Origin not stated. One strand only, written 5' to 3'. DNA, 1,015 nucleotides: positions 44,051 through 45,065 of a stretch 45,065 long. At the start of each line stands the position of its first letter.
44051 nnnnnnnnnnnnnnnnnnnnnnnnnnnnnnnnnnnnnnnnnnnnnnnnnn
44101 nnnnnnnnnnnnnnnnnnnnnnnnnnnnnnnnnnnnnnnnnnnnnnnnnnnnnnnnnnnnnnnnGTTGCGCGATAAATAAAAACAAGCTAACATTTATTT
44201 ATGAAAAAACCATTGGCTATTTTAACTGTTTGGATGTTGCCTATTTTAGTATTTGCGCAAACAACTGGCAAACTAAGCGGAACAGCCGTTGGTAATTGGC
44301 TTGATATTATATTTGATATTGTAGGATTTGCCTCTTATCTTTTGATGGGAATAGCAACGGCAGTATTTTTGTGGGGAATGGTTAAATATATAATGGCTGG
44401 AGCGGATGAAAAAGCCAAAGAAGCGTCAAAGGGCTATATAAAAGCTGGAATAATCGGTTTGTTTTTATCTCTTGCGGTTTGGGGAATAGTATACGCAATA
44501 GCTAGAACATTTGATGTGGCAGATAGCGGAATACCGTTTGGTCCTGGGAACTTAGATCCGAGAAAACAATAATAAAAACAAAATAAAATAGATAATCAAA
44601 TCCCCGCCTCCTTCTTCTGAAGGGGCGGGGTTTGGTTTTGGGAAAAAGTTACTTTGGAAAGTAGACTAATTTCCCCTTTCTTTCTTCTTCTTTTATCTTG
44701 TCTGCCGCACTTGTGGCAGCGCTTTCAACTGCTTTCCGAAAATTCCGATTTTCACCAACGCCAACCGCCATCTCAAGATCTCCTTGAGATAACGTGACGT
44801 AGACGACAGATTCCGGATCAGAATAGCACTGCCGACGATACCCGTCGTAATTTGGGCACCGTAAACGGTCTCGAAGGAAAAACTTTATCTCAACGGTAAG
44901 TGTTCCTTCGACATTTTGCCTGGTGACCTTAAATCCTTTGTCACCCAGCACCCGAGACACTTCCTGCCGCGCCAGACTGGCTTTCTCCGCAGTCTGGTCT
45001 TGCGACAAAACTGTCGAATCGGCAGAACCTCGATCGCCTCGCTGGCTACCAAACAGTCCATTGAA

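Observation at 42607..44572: Tandem array of four VirB2/TrbC-like mini-pilin paralogs with no secretion machinery in sight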

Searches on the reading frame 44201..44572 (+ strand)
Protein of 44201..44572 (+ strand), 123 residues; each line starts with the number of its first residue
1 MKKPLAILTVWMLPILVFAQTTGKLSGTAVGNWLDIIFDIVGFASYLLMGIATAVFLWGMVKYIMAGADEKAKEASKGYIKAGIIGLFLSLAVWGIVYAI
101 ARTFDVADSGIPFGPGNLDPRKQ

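Call 3: search_protein_families(library=pfam, proteins=[window:44201-44572:+], max_evalue=1)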
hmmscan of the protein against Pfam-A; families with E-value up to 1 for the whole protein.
window:44201-44572:+ (123 aa): 3 families
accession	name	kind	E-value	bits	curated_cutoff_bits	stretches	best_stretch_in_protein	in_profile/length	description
PF18895.5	T4SS_pilin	-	2e-09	37.8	26.6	1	35-100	7-71/71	Type IV secretion system pilin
PF15125.11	TMEM238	-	0.048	14.3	27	1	33-64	8-38/64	TMEM238 protein family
PF12725.13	DUF3810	-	0.45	10.3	28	1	33-99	12-84/311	Protein of unknown function (DUF3810)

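Call 4: search_protein_families(library=ncbifam, proteins=[window:44201-44572:+], max_evalue=1)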
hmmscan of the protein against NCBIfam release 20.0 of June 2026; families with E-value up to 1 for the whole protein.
window:44201-44572:+ (123 aa): 5 families
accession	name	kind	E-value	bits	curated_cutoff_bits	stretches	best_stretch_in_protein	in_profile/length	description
NF045849.1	ICE_MMCAP2_0565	equivalog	0.00023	20.8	40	1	34-102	10-78/80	Mbov_0395 family pilin-like conjugal transfer protein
NF038351.1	cyt_ox_assem_30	subfamily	0.011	15.5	27.5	1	48-66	11-29/30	cytochrome oxidase small assembly protein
NF041554.1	SA1362_fam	subfamily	0.016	15.4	42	1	35-82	19-64/70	SA1362 family protein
NF037976.1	gtrA_1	subfamily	0.029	14.5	50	0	41-60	69-88/126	GtrA family protein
TIGR04518.1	ECF_S_folT_fam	subfamily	0.29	10.9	60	1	10-77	35-103/163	folate family ECF transporter S component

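Call 11: find_encoding_contigs(protein=window:44201-44572:+, flank=10000, max_places=6)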
Protein window:44201-44572:+ (123 aa): 9 contigs read that carry it; 6 places shown.
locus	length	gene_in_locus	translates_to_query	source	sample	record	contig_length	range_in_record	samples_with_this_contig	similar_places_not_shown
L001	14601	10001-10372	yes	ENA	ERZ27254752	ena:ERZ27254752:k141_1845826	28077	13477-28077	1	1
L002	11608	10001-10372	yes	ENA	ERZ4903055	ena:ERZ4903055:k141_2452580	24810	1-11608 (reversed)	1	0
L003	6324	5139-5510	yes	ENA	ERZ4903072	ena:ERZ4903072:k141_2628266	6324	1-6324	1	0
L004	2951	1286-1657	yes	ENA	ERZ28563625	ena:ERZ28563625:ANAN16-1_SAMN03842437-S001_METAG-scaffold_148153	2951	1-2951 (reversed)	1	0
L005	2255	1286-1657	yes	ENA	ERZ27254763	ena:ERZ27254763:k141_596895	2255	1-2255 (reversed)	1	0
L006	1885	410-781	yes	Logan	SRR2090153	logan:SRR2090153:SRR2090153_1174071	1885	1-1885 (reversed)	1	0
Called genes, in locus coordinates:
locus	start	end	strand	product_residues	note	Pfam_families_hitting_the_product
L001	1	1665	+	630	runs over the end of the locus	PF17757:UvrB_inter, PF02559:CarD_TRCF_RID, PF00270:DEAD, PF00271:Helicase_C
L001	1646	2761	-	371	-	PF23459:S1_RRP5 (faint), PF00575:S1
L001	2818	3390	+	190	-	PF13483:Lactamase_B_3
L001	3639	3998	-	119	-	-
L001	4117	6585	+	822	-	PF00521:DNA_topoisoIV, PF03989:DNA_gyraseA_C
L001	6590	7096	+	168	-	PF01209:Ubie_methyltran, PF02475:TRM5-TYW2_MTfase, PF05175:MTS, PF06325:PrmA, PF13847:Methyltransf_31, PF08241:Methyltransf_11, PF08242:Methyltransf_12, PF13649:Methyltransf_25, +4 more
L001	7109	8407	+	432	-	PF01547:SBP_bac_1, PF13416:SBP_bac_8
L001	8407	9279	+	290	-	PF18895:T4SS_pilin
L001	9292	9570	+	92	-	PF18895:T4SS_pilin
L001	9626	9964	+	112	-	PF18895:T4SS_pilin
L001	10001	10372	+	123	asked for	PF18895:T4SS_pilin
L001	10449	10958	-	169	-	-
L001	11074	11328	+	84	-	PF18895:T4SS_pilin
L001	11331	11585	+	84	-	PF18895:T4SS_pilin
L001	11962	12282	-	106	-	PF02033:RBFA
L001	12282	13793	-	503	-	PF00009:GTP_EFTU, PF00071:Ras, PF01926:MMR_HSR1, PF02421:FeoB_N (weak), PF22042:EF-G_D2, PF11987:IF-2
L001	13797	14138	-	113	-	PF14584:DUF4446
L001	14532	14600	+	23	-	?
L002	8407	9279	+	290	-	PF18895:T4SS_pilin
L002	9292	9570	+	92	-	PF18895:T4SS_pilin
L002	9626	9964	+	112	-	PF18895:T4SS_pilin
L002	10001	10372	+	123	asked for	PF18895:T4SS_pilin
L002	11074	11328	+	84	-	PF18895:T4SS_pilin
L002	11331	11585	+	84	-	PF18895:T4SS_pilin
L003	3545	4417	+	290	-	PF18895:T4SS_pilin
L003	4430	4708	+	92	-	PF18895:T4SS_pilin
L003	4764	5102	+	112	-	PF18895:T4SS_pilin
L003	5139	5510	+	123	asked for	PF18895:T4SS_pilin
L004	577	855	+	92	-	PF18895:T4SS_pilin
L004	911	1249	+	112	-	PF18895:T4SS_pilin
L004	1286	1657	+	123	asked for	PF18895:T4SS_pilin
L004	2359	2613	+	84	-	PF18895:T4SS_pilin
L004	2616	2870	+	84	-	PF18895:T4SS_pilin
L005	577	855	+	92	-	PF18895:T4SS_pilin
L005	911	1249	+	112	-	PF18895:T4SS_pilin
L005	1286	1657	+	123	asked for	PF18895:T4SS_pilin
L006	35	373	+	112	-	PF18895:T4SS_pilin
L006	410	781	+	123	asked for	PF18895:T4SS_pilin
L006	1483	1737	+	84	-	PF18895:T4SS_pilin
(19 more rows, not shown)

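Call 97: search_protein_families(library=pfam, proteins=[L001:10449-10958:-, L001:11074-11328:+, L001:11331-11585:+], max_evalue=0.01)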
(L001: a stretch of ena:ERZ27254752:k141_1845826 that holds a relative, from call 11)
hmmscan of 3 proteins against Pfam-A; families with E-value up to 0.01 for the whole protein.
L001:10449-10958:- (169 aa): 0 families

L001:11074-11328:+ (84 aa): 3 families
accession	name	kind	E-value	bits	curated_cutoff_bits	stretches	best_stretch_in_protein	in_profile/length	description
PF18895.5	T4SS_pilin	-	6.3e-10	39.4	26.6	1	20-78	13-70/71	Type IV secretion system pilin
PF03729.18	DUF308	-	0.00029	21.5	25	1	24-68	22-67/73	Short repeat of unknown function (DUF308)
PF04956.18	TrbC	-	0.0098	16.5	27.9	0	10-78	35-97/98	TrbC/VIRB2 pilin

L001:11331-11585:+ (84 aa): 3 families
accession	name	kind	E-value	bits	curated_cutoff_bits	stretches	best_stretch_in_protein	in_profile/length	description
PF18895.5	T4SS_pilin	-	6.7e-13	48.9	26.6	1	5-78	2-71/71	Type IV secretion system pilin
PF23396.1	DUF7103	-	0.0022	18.5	27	1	20-68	28-76/159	Family of unknown function (DUF7103)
PF09933.14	DUF2165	-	0.0035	17.8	24.9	1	22-80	66-122/157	Predicted small integral membrane protein (DUF2165)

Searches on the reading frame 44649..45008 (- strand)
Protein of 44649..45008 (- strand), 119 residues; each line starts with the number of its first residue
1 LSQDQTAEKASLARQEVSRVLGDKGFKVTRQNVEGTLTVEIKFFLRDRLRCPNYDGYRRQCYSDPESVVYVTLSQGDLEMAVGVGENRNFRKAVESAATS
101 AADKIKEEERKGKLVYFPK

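Call 3: search_protein_families(library=pfam, proteins=[window:44649-45008:-], max_evalue=1)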
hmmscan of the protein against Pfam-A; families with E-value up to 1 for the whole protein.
window:44649-45008:- (119 aa): 1 family
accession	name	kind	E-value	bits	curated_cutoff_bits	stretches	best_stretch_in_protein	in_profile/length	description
PF08688.15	ASD1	-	0.011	16.4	25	1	58-113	138-185/185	Apx/Shroom domain ASD1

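Call 4: search_protein_families(library=ncbifam, proteins=[window:44649-45008:-], max_evalue=1)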
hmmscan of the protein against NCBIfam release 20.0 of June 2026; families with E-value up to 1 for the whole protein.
window:44649-45008:- (119 aa): 0 families
